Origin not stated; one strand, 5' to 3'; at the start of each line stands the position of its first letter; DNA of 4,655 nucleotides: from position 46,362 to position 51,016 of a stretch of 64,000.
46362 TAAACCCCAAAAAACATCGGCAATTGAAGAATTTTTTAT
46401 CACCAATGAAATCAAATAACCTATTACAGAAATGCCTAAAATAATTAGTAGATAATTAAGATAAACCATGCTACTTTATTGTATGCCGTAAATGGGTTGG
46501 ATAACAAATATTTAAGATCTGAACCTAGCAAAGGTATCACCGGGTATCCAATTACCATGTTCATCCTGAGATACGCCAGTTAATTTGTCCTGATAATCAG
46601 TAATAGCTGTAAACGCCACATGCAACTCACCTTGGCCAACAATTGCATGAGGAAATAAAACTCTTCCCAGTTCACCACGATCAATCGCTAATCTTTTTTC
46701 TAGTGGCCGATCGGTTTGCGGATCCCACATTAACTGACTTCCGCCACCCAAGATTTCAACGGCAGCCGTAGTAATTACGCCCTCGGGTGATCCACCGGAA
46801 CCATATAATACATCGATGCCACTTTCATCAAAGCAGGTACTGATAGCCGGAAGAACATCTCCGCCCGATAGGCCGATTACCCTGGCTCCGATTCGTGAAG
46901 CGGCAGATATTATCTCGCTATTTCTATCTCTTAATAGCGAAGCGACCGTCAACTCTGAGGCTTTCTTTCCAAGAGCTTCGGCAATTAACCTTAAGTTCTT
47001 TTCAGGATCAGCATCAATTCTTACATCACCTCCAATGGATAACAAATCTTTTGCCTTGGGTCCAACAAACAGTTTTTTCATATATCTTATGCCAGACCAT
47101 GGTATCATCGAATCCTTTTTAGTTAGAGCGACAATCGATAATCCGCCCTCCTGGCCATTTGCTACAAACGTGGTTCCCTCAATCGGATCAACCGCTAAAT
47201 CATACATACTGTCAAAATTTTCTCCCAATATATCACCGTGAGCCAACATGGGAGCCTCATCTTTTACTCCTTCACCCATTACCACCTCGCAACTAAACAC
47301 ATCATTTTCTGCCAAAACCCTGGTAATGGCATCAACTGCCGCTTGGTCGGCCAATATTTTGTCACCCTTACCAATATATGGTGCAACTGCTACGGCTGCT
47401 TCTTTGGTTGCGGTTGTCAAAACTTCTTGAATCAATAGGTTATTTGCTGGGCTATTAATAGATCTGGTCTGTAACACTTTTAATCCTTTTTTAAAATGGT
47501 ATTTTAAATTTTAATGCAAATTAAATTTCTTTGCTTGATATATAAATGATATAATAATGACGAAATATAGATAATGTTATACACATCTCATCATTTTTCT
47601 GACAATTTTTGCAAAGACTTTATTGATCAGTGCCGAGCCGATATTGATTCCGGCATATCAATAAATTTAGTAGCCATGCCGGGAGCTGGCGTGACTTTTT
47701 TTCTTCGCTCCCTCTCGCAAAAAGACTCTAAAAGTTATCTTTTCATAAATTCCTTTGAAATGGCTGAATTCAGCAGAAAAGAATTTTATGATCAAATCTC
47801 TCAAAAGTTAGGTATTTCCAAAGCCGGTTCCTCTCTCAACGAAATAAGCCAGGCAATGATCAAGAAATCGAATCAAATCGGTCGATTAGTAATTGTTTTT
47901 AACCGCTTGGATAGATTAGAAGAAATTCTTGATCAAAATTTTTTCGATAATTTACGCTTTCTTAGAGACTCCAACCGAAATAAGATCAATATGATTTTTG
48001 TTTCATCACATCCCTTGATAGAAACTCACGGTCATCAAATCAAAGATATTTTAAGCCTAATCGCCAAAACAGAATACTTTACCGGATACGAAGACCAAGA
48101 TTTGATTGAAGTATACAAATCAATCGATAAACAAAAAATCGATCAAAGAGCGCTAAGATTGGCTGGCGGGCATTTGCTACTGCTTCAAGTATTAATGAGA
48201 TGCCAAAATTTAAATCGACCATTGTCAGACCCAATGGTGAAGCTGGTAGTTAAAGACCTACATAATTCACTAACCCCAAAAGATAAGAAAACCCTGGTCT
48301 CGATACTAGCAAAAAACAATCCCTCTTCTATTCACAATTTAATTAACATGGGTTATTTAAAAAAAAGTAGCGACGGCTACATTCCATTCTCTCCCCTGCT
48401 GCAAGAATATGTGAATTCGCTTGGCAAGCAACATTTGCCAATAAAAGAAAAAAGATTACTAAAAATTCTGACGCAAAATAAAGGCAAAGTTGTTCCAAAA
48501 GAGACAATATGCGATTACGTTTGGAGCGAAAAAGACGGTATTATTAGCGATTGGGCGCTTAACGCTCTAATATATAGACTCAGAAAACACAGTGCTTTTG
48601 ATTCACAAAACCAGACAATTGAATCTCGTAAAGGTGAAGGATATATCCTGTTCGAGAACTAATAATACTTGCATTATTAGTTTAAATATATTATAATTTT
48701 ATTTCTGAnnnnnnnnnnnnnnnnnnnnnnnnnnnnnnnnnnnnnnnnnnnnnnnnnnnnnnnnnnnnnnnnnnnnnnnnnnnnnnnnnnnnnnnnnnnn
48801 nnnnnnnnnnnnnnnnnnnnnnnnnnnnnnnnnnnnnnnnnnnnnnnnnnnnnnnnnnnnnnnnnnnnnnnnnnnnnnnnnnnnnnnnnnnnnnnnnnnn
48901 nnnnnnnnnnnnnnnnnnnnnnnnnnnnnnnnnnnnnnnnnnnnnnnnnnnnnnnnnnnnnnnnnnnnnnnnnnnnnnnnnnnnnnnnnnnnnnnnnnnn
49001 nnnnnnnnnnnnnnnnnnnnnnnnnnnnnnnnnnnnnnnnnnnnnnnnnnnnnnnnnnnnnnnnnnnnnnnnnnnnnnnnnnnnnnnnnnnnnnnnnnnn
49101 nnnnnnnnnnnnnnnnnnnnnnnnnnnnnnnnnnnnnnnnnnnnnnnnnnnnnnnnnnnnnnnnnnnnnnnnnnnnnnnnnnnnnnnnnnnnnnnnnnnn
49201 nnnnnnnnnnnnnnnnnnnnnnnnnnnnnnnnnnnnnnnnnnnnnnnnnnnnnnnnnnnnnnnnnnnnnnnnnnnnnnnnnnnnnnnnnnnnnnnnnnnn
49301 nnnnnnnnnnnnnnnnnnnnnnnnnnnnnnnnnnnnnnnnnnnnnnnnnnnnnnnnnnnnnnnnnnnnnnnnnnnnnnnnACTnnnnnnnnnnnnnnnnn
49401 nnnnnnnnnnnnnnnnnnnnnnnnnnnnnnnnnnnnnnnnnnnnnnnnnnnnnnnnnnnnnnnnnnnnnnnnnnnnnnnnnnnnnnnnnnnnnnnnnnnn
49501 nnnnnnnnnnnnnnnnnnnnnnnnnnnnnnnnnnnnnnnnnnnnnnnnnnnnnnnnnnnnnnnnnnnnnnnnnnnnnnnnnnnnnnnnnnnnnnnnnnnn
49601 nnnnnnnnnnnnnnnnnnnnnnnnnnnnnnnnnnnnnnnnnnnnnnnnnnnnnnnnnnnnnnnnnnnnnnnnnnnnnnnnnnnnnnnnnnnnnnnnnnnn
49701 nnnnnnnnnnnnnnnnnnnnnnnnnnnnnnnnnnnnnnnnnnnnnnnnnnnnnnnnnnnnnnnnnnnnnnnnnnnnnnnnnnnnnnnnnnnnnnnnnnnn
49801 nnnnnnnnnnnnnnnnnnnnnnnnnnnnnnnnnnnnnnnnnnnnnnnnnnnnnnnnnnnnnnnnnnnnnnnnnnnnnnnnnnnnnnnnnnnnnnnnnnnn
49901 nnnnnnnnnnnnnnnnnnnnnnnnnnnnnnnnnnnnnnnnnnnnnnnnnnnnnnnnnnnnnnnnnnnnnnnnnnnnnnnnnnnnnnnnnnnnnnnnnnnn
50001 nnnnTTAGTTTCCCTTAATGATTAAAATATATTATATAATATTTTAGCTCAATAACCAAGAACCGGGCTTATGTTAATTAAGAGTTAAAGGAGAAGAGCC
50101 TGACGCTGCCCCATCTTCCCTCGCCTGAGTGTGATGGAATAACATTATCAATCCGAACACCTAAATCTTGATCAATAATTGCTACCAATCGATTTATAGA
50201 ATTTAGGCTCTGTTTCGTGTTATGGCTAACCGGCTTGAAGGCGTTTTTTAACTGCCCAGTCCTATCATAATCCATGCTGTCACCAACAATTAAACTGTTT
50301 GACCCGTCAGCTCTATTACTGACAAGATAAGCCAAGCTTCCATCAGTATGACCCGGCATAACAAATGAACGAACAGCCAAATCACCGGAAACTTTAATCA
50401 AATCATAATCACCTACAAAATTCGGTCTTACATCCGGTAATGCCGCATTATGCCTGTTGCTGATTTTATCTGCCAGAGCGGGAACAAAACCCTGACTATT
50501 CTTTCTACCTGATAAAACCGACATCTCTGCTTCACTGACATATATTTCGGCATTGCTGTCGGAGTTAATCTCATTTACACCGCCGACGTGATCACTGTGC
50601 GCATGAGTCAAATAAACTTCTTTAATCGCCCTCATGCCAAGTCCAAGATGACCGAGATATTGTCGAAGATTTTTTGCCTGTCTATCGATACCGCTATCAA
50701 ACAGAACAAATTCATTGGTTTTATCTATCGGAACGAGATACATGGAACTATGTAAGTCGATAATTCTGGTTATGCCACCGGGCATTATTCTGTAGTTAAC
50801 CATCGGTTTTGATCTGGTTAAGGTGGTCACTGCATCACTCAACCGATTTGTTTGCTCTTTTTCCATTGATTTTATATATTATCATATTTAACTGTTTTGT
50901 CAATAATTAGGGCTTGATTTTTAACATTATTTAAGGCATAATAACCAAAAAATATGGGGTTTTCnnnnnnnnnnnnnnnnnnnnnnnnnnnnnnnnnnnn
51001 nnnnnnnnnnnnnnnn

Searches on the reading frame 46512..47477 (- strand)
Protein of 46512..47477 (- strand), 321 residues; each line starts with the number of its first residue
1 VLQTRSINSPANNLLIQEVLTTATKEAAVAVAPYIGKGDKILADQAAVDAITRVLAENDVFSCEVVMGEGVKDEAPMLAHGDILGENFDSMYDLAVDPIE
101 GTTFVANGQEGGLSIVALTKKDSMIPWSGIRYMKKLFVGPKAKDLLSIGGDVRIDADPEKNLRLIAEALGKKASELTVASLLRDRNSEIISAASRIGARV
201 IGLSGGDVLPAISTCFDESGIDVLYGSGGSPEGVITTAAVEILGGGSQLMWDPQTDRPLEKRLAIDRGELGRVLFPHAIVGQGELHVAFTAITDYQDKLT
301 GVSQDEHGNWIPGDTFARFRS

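Call 84: search_protein_families(library=pfam, max_evalue=0.001, proteins=[window:46512-47477:-])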
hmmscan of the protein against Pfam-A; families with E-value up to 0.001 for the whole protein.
window:46512-47477:- (321 aa): 1 family
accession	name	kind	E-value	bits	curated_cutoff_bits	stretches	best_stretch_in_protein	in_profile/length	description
PF03320.18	FBPase_glpX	-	4.5e-73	246.3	27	1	20-306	7-283/307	Bacterial fructose-1,6-bisphosphatase, glpX-encoded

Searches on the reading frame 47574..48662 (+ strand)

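Call 84: search_protein_families(library=pfam, max_evalue=0.001, proteins=[window:47574-48662:+])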
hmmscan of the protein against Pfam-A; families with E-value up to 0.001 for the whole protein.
window:47574-48662:+ (362 aa): 2 families
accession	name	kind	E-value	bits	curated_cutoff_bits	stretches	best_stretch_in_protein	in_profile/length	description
PF00486.34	Trans_reg_C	-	1.9e-12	47.5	26.2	1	287-359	5-77/77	Transcriptional regulatory protein, C terminal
PF13401.12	AAA_22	-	1.3e-06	29.2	27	1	31-146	9-124/130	AAA domain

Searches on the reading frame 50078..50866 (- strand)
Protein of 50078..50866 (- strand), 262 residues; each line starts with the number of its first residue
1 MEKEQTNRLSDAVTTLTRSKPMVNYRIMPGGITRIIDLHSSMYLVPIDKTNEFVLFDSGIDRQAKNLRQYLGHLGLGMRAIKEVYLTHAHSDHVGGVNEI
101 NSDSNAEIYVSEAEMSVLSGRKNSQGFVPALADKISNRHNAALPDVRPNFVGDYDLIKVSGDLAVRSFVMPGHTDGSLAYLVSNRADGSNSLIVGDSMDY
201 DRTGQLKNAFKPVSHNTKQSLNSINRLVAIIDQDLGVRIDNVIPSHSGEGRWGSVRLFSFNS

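Call 85: search_protein_families(library=pfam, max_evalue=0.001, proteins=[window:50078-50866:-])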
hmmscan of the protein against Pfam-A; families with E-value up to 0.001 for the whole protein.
window:50078-50866:- (262 aa): 2 families
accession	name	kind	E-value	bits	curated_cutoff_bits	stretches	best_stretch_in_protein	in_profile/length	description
PF00753.33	Lactamase_B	-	2.7e-12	47.5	22.7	1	39-224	5-181/196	Metallo-beta-lactamase superfamily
PF12706.13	Lactamase_B_2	-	6.3e-06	26.4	27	1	54-120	3-72/200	Beta-lactamase superfamily domain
